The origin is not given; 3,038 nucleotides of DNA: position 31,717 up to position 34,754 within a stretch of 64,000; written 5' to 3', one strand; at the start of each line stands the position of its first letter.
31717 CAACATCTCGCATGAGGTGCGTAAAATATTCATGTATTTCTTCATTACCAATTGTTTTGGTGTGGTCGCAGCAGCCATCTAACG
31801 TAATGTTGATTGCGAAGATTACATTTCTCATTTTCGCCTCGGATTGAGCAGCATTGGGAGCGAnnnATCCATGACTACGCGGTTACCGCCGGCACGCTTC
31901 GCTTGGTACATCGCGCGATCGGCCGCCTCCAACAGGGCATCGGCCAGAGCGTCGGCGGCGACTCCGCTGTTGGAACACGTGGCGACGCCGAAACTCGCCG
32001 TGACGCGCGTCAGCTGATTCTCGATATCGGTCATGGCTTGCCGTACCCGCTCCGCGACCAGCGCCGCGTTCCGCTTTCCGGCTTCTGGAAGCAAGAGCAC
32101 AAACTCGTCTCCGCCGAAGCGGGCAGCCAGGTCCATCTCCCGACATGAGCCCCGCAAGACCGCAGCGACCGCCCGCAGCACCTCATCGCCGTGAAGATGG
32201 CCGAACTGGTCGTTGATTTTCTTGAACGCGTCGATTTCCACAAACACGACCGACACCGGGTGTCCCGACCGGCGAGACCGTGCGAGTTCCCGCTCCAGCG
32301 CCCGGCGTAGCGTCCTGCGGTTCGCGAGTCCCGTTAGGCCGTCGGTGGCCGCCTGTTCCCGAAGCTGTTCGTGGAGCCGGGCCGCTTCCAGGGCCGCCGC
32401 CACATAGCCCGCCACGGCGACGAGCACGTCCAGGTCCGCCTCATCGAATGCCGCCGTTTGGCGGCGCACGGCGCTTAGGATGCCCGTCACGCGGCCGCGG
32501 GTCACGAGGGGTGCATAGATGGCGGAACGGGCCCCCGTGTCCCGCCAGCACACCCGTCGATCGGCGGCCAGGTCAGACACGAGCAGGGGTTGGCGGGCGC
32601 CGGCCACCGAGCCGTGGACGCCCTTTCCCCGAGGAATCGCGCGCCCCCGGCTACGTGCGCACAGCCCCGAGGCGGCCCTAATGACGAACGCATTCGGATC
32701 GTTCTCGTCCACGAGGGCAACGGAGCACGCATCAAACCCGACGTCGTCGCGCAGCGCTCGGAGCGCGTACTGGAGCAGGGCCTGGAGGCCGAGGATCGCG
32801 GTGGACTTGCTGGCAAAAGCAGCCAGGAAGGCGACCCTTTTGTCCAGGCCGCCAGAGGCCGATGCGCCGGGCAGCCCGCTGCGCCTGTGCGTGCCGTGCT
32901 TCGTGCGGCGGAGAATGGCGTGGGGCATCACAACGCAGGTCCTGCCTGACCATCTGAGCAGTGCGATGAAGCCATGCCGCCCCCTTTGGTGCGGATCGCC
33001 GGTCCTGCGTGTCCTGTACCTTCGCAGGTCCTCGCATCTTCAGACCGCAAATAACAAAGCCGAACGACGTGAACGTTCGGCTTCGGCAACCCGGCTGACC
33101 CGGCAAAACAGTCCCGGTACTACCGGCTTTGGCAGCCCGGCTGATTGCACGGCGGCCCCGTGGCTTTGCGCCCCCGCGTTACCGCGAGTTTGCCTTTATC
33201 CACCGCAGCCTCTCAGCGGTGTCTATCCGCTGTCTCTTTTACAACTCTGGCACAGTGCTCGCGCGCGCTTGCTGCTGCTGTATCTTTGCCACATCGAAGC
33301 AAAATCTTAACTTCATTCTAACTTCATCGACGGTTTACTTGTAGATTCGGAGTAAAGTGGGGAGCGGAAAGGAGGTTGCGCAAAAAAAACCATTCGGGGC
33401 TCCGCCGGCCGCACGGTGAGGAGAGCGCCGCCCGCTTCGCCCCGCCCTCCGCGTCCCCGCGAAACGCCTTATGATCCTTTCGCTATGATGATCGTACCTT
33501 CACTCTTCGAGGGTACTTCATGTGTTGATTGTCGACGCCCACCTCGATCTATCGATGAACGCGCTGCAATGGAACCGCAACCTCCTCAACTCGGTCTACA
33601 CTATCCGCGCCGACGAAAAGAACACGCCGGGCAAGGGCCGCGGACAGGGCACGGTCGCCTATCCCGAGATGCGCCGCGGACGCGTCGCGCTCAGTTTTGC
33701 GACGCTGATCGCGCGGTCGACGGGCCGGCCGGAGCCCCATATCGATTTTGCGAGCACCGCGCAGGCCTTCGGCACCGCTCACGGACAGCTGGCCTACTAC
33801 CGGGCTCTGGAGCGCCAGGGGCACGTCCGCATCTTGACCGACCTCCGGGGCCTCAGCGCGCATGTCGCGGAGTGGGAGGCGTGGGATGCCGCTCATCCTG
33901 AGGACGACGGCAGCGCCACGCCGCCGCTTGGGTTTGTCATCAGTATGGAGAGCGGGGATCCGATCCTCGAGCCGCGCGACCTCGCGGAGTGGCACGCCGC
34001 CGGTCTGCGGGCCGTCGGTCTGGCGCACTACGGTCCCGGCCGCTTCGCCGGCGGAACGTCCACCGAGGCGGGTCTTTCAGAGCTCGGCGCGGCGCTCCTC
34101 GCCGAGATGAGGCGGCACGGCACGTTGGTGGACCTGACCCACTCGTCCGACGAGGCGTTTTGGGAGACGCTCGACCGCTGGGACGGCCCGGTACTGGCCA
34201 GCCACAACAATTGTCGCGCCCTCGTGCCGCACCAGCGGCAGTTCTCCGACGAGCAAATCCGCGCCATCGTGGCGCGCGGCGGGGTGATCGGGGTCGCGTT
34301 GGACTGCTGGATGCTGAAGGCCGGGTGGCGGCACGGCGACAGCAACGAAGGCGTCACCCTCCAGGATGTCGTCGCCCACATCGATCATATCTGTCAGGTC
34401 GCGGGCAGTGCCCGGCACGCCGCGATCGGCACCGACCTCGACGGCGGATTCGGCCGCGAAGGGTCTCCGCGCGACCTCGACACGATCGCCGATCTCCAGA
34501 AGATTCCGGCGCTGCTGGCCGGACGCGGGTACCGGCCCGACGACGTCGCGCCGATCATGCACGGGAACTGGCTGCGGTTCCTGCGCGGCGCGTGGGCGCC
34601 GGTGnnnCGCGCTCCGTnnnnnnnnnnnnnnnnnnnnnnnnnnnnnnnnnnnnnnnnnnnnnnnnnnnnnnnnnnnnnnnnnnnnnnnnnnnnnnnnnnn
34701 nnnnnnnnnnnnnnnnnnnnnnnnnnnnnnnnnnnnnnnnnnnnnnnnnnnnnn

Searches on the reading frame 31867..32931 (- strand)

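Call 81: search_protein_families(library=pfam, proteins=[window:31867-32931:-], max_evalue=0.001)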
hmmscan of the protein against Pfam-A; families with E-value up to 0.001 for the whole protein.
window:31867-32931:- (355 aa): 4 families
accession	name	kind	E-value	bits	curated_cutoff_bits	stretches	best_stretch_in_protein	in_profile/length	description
PF00990.26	GGDEF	-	2.3e-44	151.4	23.8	1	194-351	1-161/161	Diguanylate cyclase, GGDEF domain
PF13185.12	GAF_2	-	1.6e-17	64.4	28.6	1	49-182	4-136/136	GAF domain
PF01590.32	GAF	-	2.1e-14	54.6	22.4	1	49-181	2-133/133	GAF domain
PF13492.12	GAF_3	-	1.3e-10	42.2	27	1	50-182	3-128/129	GAF domain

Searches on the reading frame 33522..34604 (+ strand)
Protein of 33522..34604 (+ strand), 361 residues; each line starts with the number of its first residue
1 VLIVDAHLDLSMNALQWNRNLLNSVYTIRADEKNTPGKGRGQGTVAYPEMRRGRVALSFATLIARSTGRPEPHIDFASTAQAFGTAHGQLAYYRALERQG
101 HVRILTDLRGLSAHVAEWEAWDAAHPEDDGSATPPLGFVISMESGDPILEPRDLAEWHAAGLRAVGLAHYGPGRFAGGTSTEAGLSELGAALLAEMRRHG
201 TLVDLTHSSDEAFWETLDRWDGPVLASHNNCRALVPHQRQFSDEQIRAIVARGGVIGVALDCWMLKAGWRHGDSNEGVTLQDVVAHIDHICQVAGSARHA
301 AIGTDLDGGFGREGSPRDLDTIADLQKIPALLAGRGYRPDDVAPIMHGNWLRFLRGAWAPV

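Call 25: search_protein_families(library=pfam, proteins=[window:33522-34604:+], max_evalue=0.00001)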
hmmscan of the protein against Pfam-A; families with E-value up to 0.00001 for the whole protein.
window:33522-34604:+ (361 aa): 1 family
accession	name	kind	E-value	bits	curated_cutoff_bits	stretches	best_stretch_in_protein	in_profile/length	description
PF01244.27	Peptidase_M19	-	1.8e-54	185.5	26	1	2-355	7-318/319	Membrane dipeptidase (Peptidase family M19)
